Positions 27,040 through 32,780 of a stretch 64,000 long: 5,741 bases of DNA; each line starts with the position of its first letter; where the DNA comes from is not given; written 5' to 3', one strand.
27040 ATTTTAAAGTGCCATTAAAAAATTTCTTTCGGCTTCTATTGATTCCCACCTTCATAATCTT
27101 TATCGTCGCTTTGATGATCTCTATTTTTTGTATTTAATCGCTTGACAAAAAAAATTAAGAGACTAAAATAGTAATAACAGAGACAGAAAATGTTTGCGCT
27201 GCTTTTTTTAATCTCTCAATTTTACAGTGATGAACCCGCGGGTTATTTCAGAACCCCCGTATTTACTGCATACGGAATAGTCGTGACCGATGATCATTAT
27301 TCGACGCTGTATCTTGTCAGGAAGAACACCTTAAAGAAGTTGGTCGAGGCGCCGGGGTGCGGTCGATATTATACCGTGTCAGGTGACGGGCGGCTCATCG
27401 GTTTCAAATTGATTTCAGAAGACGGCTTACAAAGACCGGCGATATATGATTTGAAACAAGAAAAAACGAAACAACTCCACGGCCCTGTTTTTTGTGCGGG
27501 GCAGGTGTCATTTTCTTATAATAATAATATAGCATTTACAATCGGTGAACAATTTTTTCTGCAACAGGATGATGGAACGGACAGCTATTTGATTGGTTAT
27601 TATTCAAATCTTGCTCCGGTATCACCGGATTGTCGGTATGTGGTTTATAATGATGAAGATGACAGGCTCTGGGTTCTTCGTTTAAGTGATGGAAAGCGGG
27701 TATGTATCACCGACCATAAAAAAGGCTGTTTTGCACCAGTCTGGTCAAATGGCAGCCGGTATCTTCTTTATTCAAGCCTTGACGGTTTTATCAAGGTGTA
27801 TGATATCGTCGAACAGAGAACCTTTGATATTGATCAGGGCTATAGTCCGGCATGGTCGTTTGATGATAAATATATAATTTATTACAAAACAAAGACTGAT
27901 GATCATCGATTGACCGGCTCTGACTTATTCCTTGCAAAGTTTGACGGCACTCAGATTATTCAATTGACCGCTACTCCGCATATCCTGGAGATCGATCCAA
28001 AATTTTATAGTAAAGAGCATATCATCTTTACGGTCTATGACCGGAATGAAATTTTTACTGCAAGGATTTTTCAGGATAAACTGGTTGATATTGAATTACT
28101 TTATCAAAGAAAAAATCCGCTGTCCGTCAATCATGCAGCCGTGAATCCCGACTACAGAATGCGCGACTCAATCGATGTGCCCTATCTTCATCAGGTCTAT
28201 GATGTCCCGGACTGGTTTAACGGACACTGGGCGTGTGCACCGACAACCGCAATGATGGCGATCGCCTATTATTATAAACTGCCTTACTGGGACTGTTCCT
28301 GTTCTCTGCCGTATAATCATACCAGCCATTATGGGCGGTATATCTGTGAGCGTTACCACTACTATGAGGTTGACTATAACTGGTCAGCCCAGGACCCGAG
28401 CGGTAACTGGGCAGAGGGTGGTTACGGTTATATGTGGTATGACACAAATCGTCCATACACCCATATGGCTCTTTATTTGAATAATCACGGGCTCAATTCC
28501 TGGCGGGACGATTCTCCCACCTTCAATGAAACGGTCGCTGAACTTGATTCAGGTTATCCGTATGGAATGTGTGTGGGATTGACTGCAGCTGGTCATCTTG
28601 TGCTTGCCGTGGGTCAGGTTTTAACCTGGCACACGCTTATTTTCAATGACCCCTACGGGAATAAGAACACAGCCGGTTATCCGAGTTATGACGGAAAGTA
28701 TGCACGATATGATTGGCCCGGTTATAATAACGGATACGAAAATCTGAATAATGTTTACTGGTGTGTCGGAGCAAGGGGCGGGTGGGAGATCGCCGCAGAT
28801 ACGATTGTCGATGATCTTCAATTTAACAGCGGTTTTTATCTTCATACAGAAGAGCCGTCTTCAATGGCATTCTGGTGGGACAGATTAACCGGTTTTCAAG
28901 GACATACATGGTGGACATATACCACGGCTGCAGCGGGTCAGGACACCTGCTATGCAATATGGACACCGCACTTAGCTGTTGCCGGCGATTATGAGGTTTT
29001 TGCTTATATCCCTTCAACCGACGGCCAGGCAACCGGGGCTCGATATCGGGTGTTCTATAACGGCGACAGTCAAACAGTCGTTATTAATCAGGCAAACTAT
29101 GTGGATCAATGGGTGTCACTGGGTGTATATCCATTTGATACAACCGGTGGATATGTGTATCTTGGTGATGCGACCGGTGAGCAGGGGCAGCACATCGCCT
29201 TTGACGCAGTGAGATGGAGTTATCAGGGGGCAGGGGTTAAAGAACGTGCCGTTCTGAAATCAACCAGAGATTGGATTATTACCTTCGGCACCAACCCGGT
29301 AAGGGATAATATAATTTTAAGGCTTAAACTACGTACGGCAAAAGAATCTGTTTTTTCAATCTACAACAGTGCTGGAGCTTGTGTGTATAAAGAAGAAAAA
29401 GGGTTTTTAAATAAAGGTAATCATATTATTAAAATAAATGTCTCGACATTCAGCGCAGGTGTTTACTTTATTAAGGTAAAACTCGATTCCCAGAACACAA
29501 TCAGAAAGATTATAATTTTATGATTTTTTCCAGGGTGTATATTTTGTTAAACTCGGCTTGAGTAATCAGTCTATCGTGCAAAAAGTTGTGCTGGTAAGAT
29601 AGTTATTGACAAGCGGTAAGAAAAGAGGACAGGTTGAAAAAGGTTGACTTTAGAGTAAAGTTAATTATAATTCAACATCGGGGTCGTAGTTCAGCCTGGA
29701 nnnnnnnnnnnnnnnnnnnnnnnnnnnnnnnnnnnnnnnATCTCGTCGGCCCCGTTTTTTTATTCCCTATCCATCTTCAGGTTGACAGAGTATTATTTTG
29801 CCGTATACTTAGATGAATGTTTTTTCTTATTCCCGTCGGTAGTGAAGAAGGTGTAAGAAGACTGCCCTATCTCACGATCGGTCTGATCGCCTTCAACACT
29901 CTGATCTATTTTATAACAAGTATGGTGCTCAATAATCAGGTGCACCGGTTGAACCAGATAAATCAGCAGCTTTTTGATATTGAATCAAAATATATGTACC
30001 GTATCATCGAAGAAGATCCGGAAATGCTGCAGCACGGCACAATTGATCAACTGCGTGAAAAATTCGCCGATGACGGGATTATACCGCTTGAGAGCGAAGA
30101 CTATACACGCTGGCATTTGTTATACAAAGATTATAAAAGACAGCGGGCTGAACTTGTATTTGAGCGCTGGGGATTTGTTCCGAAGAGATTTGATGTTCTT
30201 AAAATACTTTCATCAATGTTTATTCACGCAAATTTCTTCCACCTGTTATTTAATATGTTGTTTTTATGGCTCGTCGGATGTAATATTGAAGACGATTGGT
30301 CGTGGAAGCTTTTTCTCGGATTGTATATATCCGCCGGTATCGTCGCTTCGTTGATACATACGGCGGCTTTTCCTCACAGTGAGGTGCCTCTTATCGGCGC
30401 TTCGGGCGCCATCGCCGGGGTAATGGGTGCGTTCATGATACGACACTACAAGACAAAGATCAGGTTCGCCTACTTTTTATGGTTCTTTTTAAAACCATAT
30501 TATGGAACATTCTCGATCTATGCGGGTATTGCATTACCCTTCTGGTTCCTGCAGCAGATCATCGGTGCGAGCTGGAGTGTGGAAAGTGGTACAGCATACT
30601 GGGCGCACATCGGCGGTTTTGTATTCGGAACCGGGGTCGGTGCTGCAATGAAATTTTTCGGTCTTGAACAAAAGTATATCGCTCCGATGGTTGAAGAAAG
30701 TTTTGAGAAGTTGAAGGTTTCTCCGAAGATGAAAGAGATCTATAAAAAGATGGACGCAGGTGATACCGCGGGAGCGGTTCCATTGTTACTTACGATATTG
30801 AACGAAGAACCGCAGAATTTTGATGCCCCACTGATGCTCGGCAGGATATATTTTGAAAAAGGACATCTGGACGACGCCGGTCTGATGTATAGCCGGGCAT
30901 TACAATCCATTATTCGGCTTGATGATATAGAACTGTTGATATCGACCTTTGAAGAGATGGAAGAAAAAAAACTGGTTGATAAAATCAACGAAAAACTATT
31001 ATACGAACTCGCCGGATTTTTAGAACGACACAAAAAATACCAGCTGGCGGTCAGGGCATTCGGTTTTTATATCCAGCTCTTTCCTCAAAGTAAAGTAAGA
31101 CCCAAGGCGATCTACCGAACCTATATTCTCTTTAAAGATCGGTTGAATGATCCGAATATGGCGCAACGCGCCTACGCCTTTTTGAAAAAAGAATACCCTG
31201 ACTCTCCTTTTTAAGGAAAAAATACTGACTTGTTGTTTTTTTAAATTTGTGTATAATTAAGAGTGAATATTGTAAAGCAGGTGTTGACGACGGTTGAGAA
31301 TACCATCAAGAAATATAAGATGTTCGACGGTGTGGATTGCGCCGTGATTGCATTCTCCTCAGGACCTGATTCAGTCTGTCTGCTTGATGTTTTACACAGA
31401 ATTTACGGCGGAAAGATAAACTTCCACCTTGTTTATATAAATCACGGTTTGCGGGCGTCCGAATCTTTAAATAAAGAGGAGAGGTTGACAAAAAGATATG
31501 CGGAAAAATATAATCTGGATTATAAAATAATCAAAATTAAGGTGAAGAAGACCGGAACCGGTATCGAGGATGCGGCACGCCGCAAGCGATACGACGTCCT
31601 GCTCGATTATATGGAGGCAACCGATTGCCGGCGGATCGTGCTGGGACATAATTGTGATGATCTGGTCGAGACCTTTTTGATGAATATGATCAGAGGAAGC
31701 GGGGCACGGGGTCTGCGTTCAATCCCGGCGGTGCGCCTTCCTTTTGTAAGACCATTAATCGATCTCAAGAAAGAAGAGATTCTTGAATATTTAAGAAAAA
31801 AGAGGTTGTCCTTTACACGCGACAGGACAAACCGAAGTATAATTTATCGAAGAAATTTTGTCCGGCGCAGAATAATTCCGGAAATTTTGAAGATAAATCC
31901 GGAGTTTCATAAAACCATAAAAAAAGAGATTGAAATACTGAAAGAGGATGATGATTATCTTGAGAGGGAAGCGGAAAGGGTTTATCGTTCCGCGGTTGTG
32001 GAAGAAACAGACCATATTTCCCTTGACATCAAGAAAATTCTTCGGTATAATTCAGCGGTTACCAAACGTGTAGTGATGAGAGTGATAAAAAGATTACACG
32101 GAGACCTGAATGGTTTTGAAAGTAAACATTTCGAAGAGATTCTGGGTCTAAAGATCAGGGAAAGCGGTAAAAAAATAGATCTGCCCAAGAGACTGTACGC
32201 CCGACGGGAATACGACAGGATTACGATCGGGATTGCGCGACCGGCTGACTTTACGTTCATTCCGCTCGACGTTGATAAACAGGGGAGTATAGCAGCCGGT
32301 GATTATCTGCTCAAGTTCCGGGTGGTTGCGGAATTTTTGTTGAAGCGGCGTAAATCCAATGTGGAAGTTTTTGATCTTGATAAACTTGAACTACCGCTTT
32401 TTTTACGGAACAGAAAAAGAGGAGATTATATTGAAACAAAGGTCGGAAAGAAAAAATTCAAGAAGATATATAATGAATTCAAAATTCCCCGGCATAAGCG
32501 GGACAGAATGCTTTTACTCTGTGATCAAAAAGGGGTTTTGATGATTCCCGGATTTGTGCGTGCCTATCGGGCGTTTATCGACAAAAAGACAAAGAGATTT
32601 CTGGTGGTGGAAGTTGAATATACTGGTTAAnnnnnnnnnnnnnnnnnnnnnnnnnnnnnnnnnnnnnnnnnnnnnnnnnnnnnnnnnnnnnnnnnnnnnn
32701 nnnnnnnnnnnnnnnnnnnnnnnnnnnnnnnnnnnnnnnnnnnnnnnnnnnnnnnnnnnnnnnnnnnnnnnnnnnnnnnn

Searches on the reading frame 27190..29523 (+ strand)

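Call 68: search_protein_families(library=pfam, proteins=[window:27190-29523:+], max_evalue=0.00001)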
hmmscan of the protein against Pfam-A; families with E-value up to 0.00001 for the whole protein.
window:27190-29523:+ (777 aa): 2 families
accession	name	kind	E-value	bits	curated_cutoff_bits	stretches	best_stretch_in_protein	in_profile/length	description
PF25275.1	Golvesin_C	-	7e-18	65.4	31.6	1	563-675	17-129/132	Golvesin C-terminal domain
PF18962.6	Por_Secre_tail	-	3.9e-11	43.5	27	1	702-776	4-75/75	Secretion system C-terminal sorting domain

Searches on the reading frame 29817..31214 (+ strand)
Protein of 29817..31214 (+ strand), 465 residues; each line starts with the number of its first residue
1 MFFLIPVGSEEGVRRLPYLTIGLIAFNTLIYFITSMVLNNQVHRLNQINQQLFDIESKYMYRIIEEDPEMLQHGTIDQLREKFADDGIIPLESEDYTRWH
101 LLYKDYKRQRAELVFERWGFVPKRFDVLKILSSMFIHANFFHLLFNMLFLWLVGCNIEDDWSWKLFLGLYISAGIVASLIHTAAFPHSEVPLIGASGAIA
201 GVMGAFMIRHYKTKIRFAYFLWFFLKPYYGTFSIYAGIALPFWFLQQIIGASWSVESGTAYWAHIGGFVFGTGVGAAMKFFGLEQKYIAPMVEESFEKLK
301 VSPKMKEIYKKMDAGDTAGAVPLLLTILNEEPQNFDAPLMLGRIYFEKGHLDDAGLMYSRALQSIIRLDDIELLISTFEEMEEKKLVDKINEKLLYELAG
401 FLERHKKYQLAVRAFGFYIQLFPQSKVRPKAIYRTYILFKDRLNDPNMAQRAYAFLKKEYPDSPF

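Call 68: search_protein_families(library=pfam, proteins=[window:29817-31214:+], max_evalue=0.00001)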
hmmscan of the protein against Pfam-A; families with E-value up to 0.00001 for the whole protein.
window:29817-31214:+ (465 aa): 2 families
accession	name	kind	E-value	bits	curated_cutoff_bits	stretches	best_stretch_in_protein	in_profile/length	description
PF01694.28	Rhomboid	-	3.9e-25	89.2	22.6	1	126-276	3-138/143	Rhomboid domain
PF14559.12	TPR_19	-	1.5e-07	32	25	1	312-360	2-50/68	Tetratricopeptide repeat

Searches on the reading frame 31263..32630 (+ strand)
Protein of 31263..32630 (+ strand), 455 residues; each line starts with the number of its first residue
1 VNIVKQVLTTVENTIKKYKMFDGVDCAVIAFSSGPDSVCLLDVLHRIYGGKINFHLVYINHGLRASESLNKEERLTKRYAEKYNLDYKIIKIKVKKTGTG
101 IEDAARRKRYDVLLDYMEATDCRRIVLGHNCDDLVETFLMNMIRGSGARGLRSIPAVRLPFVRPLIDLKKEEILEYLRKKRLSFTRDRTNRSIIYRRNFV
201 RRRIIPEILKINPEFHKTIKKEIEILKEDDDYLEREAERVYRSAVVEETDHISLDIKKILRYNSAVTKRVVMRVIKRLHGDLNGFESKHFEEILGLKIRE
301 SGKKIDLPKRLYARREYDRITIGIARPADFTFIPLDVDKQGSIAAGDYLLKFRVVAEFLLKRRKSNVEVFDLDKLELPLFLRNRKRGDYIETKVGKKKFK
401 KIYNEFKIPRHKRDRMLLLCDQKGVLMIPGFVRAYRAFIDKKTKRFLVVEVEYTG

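Call 68: search_protein_families(library=pfam, proteins=[window:31263-32630:+], max_evalue=0.00001)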
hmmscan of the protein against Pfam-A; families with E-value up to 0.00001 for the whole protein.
window:31263-32630:+ (455 aa): 2 families
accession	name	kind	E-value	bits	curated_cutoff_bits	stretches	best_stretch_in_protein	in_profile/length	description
PF01171.26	ATP_bind_3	-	2.4e-46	158.2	27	1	28-202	3-181/182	PP-loop family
PF11734.13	TilS_C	-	4.7e-09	35.9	22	1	380-440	2-64/74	TilS substrate C-terminal domain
